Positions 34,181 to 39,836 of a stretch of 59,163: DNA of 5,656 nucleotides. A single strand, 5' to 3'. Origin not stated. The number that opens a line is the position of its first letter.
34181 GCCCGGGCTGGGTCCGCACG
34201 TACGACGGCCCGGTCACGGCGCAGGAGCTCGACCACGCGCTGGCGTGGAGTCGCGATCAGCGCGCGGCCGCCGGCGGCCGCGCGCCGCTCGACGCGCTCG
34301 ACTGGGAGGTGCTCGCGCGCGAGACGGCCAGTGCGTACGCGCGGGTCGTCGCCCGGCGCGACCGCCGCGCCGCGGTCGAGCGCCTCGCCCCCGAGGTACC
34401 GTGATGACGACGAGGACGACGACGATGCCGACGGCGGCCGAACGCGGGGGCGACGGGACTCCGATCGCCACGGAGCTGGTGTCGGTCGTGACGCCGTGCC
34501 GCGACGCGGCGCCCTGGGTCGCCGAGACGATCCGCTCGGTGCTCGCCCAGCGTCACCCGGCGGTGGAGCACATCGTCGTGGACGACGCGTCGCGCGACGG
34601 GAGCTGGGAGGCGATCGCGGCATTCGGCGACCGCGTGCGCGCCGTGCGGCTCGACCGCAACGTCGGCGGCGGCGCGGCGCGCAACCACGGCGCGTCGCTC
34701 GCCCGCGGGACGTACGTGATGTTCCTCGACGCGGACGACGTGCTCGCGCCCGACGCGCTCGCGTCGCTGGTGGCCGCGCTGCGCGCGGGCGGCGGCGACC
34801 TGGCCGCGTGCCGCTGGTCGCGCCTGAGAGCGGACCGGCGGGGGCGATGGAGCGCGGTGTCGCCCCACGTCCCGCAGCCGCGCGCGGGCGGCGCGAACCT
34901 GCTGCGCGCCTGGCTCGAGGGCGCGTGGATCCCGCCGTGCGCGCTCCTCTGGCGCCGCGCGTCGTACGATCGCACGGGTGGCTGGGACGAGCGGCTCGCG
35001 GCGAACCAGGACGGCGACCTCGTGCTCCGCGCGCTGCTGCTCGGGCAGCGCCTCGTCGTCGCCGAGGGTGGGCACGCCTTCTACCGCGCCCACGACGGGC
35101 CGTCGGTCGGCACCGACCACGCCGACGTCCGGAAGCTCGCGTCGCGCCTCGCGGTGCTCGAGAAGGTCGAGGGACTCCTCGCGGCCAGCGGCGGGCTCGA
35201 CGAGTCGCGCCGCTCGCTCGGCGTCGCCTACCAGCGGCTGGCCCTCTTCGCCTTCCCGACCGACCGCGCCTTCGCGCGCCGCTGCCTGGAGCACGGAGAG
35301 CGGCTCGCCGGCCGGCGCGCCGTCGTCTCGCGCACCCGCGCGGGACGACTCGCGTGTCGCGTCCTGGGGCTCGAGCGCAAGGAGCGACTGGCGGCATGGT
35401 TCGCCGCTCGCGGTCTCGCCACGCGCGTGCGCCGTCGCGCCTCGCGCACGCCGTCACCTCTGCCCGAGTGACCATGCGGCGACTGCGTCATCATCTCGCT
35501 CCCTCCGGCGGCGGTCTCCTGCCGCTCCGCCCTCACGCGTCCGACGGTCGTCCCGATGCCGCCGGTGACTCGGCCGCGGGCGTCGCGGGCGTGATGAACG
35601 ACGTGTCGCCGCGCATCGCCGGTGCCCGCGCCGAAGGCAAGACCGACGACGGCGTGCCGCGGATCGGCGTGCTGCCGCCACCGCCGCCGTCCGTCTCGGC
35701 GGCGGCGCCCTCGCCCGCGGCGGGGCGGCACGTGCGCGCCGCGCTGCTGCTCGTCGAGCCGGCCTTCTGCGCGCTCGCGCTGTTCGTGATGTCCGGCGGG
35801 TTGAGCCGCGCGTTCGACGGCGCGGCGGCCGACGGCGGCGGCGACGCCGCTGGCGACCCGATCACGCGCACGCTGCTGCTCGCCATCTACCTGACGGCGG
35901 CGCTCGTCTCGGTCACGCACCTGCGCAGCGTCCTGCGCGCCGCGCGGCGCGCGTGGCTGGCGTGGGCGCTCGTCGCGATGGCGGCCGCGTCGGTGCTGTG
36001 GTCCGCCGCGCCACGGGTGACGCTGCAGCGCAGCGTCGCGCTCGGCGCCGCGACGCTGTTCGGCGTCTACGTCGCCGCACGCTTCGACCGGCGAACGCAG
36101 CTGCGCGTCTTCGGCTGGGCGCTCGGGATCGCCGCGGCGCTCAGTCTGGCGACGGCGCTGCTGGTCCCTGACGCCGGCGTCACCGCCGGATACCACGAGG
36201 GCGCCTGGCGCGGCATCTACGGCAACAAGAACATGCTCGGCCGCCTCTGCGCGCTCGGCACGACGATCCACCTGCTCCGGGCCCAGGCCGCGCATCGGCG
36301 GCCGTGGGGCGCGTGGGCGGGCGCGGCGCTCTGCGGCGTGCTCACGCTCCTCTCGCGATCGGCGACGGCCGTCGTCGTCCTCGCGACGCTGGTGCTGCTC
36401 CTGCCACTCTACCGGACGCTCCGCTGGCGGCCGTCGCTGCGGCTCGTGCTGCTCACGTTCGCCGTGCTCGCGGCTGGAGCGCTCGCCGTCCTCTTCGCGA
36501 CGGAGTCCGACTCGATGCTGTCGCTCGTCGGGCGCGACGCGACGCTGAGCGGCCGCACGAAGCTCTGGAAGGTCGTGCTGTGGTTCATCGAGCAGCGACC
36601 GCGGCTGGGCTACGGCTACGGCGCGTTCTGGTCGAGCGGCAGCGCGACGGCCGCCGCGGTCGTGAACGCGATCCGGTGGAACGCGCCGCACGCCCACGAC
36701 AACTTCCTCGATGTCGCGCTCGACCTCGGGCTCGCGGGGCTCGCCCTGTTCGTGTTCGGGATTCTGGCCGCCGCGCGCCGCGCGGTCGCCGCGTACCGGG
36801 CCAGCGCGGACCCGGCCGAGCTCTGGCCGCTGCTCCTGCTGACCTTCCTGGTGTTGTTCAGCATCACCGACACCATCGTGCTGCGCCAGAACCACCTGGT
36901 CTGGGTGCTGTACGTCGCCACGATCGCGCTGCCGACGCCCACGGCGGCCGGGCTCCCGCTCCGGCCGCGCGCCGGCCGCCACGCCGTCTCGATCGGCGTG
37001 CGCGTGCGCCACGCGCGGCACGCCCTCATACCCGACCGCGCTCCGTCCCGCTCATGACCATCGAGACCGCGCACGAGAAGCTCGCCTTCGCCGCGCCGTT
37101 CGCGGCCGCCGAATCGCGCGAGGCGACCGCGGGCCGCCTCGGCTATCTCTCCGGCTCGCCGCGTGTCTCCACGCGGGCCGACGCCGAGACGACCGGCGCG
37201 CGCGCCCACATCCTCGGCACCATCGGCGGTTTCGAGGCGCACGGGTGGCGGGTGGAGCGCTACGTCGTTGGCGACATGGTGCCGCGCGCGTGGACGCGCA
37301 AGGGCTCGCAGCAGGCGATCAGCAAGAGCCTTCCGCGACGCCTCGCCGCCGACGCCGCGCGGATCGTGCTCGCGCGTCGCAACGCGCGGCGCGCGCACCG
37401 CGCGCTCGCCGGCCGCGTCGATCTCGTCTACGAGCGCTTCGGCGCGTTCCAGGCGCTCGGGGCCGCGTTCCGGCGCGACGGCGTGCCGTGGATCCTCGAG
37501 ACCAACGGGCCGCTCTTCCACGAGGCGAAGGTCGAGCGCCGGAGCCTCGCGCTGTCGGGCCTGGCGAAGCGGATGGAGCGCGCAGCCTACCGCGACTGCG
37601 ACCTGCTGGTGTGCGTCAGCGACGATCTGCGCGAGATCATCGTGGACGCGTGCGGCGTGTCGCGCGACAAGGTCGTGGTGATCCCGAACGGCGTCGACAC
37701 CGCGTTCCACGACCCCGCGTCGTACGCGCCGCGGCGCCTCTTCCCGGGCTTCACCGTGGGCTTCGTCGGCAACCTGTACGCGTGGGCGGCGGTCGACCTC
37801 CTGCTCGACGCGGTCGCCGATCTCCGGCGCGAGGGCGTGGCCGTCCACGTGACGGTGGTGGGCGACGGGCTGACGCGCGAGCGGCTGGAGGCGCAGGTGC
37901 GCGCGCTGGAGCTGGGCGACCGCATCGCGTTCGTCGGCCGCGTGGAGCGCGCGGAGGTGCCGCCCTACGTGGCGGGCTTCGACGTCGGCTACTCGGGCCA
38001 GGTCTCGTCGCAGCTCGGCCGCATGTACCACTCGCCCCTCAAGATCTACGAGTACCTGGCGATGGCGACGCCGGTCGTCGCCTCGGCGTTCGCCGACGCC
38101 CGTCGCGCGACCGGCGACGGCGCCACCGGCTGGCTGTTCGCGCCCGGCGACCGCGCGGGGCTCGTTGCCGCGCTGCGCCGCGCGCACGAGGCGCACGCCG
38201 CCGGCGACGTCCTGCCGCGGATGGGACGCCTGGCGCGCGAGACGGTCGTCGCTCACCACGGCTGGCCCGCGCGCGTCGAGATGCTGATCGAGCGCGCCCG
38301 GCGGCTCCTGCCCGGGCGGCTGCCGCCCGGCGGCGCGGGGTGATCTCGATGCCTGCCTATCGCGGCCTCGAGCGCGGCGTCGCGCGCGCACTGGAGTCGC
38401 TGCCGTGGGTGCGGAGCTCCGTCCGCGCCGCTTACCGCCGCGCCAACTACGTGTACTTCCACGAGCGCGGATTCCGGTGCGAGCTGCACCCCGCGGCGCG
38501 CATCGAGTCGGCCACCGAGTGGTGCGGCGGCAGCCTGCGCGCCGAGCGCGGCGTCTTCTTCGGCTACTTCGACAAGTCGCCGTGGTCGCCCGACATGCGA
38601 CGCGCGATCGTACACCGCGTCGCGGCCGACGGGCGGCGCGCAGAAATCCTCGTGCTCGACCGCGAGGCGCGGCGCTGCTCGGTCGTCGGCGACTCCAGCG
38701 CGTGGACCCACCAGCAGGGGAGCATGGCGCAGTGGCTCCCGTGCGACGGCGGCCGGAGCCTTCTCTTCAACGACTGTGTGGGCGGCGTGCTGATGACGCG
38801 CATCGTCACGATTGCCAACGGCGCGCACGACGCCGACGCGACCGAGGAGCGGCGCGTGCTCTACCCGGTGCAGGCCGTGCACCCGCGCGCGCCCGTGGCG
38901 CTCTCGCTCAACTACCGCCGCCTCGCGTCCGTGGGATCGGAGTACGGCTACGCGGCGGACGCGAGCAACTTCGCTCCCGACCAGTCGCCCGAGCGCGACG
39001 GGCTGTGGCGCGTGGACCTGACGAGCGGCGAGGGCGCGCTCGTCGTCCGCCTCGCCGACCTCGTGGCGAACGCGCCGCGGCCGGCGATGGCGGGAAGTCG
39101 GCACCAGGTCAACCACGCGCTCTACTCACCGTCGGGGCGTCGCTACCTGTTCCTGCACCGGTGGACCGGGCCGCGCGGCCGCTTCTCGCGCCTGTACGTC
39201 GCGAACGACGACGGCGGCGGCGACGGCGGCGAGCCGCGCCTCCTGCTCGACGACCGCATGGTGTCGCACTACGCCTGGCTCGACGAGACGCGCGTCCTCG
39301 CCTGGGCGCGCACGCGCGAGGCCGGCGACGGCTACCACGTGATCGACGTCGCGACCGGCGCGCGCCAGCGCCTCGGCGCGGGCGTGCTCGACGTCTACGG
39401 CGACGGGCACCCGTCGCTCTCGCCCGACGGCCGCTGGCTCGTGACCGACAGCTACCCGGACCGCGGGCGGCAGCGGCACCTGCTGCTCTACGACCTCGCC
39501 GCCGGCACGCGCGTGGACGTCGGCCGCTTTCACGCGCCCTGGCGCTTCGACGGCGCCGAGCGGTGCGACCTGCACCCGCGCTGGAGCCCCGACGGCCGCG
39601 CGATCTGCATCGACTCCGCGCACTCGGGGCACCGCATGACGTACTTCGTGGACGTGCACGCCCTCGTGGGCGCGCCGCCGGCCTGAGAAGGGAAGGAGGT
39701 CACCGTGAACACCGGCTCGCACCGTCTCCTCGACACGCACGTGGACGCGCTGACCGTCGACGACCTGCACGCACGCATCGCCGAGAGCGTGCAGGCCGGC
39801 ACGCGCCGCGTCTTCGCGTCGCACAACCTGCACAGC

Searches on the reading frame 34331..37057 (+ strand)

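Call 58: search_protein_families(library=pfam, proteins=[window:34331-37057:+], max_evalue=0.00001)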
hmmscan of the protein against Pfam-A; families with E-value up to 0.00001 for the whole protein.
window:34331-37057:+ (908 aa): 1 family
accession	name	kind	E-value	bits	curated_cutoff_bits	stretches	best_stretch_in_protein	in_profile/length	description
PF04932.20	Wzy_C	-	2.5e-16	60.2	31.7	1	665-808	5-149/149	O-Antigen ligase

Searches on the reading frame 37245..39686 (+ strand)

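Call 58: search_protein_families(library=pfam, proteins=[window:37245-39686:+], max_evalue=0.00001)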
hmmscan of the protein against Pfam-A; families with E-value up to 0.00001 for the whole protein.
window:37245-39686:+ (813 aa): 1 family
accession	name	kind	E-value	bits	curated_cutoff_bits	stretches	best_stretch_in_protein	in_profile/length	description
PF07676.18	PD40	-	8.9e-06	26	20.9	0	720-733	11-24/38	WD40-like Beta Propeller Repeat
